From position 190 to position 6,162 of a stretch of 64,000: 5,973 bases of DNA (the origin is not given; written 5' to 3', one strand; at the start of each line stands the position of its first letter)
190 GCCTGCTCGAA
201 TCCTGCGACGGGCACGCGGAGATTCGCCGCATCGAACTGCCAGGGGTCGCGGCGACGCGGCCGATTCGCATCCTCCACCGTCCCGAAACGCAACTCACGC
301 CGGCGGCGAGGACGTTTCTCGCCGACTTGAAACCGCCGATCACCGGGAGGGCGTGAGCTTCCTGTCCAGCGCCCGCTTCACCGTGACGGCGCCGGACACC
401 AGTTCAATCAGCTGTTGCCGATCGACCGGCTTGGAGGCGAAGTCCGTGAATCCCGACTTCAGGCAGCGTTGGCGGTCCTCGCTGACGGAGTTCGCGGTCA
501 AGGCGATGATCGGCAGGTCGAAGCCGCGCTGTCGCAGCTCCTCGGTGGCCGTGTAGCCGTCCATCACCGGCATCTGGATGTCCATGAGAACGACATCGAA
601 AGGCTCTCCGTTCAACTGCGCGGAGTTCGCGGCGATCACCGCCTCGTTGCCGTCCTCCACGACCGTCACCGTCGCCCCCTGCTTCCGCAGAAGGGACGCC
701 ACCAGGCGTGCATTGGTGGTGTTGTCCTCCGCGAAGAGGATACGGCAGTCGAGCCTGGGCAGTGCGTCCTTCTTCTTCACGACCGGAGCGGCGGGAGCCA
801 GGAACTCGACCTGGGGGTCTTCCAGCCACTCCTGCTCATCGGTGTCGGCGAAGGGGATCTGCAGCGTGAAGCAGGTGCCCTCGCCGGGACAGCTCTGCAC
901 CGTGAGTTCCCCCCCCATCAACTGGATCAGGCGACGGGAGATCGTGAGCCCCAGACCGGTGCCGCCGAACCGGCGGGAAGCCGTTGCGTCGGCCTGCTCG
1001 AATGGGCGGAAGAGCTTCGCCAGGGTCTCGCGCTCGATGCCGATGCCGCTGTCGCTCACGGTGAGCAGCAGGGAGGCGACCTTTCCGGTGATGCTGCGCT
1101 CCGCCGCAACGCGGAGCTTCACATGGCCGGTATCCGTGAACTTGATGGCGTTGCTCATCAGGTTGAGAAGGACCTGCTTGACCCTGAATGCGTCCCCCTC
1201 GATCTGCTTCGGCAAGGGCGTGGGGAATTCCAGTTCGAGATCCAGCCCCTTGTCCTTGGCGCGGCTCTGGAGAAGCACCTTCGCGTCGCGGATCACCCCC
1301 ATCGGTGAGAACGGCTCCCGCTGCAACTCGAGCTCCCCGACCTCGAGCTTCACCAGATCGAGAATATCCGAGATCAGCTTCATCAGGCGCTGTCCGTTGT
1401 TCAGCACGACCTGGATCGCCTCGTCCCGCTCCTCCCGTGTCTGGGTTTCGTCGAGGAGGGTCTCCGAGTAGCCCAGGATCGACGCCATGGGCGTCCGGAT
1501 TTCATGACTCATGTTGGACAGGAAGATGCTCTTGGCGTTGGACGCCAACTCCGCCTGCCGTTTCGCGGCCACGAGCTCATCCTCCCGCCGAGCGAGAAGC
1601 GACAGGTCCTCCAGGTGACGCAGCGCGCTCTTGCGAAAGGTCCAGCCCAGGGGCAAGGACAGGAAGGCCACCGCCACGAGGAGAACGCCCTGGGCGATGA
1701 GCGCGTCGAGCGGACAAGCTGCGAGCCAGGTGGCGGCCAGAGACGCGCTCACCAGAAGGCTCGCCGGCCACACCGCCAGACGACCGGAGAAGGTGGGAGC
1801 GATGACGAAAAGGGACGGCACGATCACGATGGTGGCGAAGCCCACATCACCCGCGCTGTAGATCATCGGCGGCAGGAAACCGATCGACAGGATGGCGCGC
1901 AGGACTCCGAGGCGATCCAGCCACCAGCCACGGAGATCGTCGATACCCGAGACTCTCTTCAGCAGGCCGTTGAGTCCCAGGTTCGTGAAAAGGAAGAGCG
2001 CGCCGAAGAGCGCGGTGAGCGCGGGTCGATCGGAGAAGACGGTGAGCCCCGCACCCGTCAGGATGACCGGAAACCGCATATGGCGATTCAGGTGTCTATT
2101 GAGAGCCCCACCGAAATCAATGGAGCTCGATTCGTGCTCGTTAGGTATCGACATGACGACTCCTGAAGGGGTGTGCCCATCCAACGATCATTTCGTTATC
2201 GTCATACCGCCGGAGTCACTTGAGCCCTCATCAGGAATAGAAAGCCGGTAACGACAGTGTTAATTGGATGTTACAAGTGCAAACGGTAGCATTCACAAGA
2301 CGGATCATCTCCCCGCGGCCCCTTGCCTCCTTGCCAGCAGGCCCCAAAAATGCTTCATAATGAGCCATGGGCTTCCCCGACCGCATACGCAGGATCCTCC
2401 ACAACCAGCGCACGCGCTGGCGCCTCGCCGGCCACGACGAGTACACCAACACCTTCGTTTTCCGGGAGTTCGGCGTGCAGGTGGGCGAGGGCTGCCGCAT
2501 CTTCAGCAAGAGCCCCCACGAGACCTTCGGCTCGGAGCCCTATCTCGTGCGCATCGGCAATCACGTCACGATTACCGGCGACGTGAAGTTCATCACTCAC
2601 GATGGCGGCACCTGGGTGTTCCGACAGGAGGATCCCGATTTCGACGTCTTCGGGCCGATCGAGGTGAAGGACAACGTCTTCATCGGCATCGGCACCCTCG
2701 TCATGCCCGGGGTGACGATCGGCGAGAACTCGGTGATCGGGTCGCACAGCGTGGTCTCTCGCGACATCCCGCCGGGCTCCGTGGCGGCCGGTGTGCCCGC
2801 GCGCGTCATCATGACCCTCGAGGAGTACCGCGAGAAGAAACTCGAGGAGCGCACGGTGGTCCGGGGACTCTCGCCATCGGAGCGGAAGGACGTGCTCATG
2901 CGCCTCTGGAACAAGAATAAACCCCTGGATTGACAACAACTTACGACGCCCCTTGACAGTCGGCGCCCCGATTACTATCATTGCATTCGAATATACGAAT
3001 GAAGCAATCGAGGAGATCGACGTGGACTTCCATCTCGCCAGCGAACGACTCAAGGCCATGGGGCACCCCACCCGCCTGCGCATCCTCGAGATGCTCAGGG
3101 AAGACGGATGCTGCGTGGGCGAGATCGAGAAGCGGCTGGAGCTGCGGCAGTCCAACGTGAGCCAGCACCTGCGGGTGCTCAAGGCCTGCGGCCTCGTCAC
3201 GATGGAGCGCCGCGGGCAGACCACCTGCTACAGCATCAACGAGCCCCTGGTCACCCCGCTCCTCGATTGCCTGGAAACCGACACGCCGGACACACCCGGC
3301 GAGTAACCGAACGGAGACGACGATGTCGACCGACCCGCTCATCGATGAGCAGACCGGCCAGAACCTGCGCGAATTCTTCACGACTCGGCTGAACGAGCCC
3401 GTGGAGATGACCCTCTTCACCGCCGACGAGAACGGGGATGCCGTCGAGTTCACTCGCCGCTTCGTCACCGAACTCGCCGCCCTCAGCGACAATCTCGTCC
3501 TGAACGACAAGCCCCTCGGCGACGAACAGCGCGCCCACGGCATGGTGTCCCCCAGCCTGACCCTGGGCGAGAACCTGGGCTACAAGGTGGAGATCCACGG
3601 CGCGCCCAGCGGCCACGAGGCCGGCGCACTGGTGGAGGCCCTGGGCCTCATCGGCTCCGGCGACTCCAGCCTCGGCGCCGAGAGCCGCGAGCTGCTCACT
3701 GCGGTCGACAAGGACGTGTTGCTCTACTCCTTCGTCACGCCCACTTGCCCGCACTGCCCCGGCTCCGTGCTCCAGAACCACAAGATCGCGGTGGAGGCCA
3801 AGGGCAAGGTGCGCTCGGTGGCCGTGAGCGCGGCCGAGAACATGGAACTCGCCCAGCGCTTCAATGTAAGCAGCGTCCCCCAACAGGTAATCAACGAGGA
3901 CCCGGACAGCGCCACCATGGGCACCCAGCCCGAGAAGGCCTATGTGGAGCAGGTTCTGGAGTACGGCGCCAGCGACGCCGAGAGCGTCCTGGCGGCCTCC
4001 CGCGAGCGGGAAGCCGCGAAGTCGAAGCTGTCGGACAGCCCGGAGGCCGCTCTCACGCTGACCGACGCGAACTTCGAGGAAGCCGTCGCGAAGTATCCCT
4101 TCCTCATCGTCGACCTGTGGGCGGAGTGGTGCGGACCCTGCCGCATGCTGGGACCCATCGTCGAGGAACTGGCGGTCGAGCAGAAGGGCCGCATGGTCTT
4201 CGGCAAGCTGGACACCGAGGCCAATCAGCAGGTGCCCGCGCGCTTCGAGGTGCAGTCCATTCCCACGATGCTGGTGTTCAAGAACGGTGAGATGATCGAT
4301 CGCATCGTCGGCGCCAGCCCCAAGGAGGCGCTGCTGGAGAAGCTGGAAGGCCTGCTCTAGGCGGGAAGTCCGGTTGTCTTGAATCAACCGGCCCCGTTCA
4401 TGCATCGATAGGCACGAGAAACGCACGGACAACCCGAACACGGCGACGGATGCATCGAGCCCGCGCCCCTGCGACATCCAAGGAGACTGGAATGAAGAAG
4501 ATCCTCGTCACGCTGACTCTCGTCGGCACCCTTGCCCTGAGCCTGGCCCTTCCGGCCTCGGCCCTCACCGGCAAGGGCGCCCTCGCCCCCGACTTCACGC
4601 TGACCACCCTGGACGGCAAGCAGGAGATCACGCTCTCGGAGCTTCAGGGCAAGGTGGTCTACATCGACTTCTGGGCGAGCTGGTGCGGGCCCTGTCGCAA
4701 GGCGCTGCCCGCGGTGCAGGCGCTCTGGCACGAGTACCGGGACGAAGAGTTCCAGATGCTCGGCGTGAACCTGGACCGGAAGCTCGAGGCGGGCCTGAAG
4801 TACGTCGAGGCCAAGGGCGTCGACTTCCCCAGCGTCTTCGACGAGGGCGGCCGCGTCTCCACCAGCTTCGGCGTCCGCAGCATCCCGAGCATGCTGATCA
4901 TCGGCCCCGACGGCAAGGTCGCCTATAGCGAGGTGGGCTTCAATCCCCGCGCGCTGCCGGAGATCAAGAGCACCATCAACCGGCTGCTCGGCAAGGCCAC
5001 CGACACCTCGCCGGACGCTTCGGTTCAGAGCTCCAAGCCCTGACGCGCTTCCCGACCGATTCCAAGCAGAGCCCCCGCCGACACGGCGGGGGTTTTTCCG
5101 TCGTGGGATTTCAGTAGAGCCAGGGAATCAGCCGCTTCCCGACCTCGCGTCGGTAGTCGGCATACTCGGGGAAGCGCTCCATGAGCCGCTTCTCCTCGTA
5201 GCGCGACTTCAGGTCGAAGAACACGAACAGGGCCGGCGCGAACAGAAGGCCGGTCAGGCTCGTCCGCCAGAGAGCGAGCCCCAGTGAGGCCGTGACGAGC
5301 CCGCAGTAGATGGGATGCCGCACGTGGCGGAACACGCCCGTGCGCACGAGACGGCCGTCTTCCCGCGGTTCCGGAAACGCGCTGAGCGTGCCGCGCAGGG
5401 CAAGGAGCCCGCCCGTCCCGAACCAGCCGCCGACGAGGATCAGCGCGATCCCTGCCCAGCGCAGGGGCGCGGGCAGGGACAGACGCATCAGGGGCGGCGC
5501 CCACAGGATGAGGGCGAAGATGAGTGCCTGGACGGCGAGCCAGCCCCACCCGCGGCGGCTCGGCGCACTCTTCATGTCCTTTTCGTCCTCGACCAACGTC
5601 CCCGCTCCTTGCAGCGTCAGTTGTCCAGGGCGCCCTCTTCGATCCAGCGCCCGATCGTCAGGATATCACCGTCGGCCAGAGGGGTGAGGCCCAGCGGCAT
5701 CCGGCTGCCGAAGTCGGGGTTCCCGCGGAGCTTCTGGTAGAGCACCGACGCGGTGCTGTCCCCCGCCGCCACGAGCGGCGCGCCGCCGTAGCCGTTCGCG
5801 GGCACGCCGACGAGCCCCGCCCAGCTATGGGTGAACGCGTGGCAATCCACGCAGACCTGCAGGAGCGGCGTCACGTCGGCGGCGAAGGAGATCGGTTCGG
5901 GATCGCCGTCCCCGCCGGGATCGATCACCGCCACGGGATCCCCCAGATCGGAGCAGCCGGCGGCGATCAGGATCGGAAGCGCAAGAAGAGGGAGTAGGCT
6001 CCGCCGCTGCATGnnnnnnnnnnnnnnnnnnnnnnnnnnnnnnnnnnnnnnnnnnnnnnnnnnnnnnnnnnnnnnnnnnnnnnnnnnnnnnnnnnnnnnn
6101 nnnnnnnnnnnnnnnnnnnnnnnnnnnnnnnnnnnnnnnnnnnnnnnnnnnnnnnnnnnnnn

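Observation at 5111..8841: Five-gene operon of unusual haem proteins: tandem di-P460-like lipoprotein, CXXCH-bearing outer-membrane barrel, YceI, PSCyt1 cytochrome lipoprotein, ICMT-like methyltransferase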

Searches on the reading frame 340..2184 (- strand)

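Call 46: search_protein_families(library=pfam, proteins=[window:340-2184:-], max_evalue=0.001)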
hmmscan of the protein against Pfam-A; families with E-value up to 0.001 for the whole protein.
window:340-2184:- (614 aa): 3 families
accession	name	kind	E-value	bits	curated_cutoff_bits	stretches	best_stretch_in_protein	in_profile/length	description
PF02518.31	HATPase_c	-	2.4e-29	102.5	26.4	1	330-446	1-110/111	Histidine kinase-, DNA gyrase B-, and HSP90-like ATPase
PF00072.30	Response_reg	-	2.1e-25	89.5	30.2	1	482-596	1-110/111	Response regulator receiver domain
PF00512.31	HisKA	-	2.1e-19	69.8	26.9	1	217-281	1-64/66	His Kinase A (phospho-acceptor) domain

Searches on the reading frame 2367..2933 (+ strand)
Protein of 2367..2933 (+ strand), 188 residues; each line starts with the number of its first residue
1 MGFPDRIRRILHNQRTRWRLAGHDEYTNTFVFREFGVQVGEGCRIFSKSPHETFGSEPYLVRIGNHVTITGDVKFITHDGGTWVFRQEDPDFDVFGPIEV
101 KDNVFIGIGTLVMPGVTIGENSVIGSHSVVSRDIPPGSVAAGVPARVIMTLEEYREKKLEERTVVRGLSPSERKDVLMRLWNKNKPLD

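Call 46: search_protein_families(library=pfam, proteins=[window:2367-2933:+], max_evalue=0.001)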
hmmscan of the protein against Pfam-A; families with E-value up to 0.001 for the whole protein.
window:2367-2933:+ (188 aa): 2 families
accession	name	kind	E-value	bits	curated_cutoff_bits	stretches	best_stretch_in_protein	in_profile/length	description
PF00132.30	Hexapep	-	2.3e-11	43.3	27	1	99-131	3-35/36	Bacterial transferase hexapeptide (six repeats)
PF14602.12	Hexapep_2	-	9.1e-06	25.7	27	1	101-126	5-28/34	Hexapeptide repeat of succinyl-transferase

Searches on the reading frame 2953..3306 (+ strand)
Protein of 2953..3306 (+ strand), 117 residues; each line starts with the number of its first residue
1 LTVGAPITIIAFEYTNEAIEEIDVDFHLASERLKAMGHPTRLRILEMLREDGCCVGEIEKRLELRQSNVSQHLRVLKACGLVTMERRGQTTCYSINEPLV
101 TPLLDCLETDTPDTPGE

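Call 46: search_protein_families(library=pfam, proteins=[window:2953-3306:+], max_evalue=0.001)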
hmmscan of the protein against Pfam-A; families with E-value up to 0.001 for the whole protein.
window:2953-3306:+ (117 aa): 6 families
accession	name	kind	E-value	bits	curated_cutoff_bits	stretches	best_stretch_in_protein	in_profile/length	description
PF01022.26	HTH_5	-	7.3e-17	61.4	22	1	38-83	1-46/47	Bacterial regulatory protein, arsR family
PF12840.13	HTH_20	-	2.2e-13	50.4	27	1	36-84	1-50/51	Helix-turn-helix domain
PF12802.13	MarR_2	-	2e-07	31.5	27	1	39-85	5-53/61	MarR family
PF25212.1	HVO_A0114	-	8.4e-05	22.7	27.6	1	32-90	15-74/84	HVO_A0114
PF09339.16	HTH_IclR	-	0.00032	20.8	22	0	42-83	6-49/52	IclR helix-turn-helix domain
PF01978.25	TrmB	-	0.00083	19.6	25.6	0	48-95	18-64/68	Sugar-specific transcriptional regulator TrmB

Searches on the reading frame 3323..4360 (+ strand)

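Call 46: search_protein_families(library=pfam, proteins=[window:3323-4360:+], max_evalue=0.001)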
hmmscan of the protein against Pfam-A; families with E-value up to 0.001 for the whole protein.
window:3323-4360:+ (345 aa): 6 families
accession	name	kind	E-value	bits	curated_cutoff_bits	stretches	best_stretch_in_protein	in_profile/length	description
PF00085.26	Thioredoxin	-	7.9e-36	122.6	23.5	2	244-341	3-101/103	Thioredoxin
PF13192.12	Thioredoxin_3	-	3e-11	43.6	24.8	1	138-212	6-75/76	Thioredoxin domain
PF13098.12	Thioredoxin_2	-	3e-10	40.8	27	1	261-341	8-104/104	Thioredoxin-like domain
PF04756.19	OST3_OST6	-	0.00012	22.1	27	0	270-321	46-104/294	OST3 / OST6 family, transporter family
PF13905.12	Thioredoxin_8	-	0.00018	22.2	27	0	297-321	66-90/94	Thioredoxin-like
PF07449.17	HyaE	-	0.00061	20.2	22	0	295-330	67-101/108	Hydrogenase-1 expression protein HyaE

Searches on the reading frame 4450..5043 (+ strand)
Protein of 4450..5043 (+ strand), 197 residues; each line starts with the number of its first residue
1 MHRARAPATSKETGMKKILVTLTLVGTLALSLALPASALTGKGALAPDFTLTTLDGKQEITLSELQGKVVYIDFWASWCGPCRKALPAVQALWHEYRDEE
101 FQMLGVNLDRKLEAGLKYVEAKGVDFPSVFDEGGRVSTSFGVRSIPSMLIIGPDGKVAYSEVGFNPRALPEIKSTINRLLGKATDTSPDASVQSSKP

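Call 46: search_protein_families(library=pfam, proteins=[window:4450-5043:+], max_evalue=0.001)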
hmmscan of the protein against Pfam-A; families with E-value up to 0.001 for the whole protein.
window:4450-5043:+ (197 aa): 6 families
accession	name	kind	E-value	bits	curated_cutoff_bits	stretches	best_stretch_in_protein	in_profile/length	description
PF00578.27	AhpC-TSA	-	3.7e-25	88.7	26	1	44-159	3-123/124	AhpC/TSA family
PF08534.16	Redoxin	-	1.2e-24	87.2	26.6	1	43-172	3-144/148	Redoxin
PF13905.12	Thioredoxin_8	-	1.8e-13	51.1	27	1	67-157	1-94/94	Thioredoxin-like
PF00085.26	Thioredoxin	-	5.6e-12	46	23.5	1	67-117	18-67/103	Thioredoxin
PF13098.12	Thioredoxin_2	-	0.00026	21.7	27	1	66-166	4-96/104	Thioredoxin-like domain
PF00255.25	GSHPx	-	0.00092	19.2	27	0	49-106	4-59/108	Glutathione peroxidase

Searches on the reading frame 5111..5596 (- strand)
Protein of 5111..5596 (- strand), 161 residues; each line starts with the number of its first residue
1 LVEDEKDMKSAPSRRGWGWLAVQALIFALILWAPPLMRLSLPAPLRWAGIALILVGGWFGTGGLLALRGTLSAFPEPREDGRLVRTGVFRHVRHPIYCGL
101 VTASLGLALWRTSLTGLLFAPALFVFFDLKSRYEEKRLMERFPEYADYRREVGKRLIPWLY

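Call 3: search_protein_families(library=pfam, proteins=[window:5111-5596:-], max_evalue=1)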
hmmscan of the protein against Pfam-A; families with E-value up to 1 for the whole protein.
window:5111-5596:- (161 aa): 5 families
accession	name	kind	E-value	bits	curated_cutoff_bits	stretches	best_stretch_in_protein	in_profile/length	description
PF04191.18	PEMT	-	8.6e-12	45.9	25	1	47-141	4-101/105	Phospholipid methyltransferase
PF04140.19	ICMT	-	1.5e-07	32.1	24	1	78-139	30-94/95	Isoprenylcysteine carboxyl methyltransferase (ICMT) family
PF02544.21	Steroid_dh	-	0.00036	21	22.6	1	82-161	75-150/150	3-oxo-5-alpha-steroid 4-dehydrogenase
PF06966.17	DUF1295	-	0.00082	19.4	20.4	1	73-150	144-233/235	Protein of unknown function (DUF1295)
PF07298.16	NnrU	-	0.016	15.3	24.7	1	27-139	46-146/188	NnrU protein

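Call 4: search_protein_families(library=ncbifam, proteins=[window:5111-5596:-], max_evalue=1)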
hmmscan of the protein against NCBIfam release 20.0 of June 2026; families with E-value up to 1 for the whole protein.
window:5111-5596:- (161 aa): 3 families
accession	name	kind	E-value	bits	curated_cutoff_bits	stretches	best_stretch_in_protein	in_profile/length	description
NF040696.1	isopcys_mtase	equivalog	2.5e-10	40.5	160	1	37-159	66-189/190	protein-S-isoprenylcysteine O-methyltransferase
NF045656.1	MeththiolMtaseMddA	equivalog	4.4e-08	32.7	270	1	44-154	124-235/238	methanethiol S-methyltransferase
TIGR04571.1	LmtA_Leptospira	exception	0.05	13.3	325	1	85-147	90-154/252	lipid A Kdo2 1-phosphate O-methyltransferase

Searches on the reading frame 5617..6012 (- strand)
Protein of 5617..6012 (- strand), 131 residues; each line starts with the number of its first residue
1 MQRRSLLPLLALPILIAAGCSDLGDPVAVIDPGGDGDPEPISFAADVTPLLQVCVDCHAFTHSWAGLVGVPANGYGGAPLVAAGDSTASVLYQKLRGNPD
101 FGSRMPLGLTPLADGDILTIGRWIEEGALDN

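Call 3: search_protein_families(library=pfam, proteins=[window:5617-6012:-], max_evalue=1)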
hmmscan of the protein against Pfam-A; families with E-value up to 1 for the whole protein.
window:5617-6012:- (131 aa): 2 families
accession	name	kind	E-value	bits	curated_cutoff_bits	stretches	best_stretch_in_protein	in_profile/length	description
PF02814.20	UreE_N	-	0.2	11.6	26.9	1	95-119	32-55/62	UreE urease accessory protein, N-terminal domain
PF06934.16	CTI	-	0.45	9.5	25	1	105-129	88-112/692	Fatty acid cis/trans isomerase (CTI)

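Call 4: search_protein_families(library=ncbifam, proteins=[window:5617-6012:-], max_evalue=1)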
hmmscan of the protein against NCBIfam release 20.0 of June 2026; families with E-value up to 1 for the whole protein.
window:5617-6012:- (131 aa): 0 families

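Call 9: search_solved_structures(query=window:5617-6012:-, max_evalue=10, show_alignments=2)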
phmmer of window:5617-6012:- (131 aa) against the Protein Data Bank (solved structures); distinct sequences matched with E-value up to 10: 0.
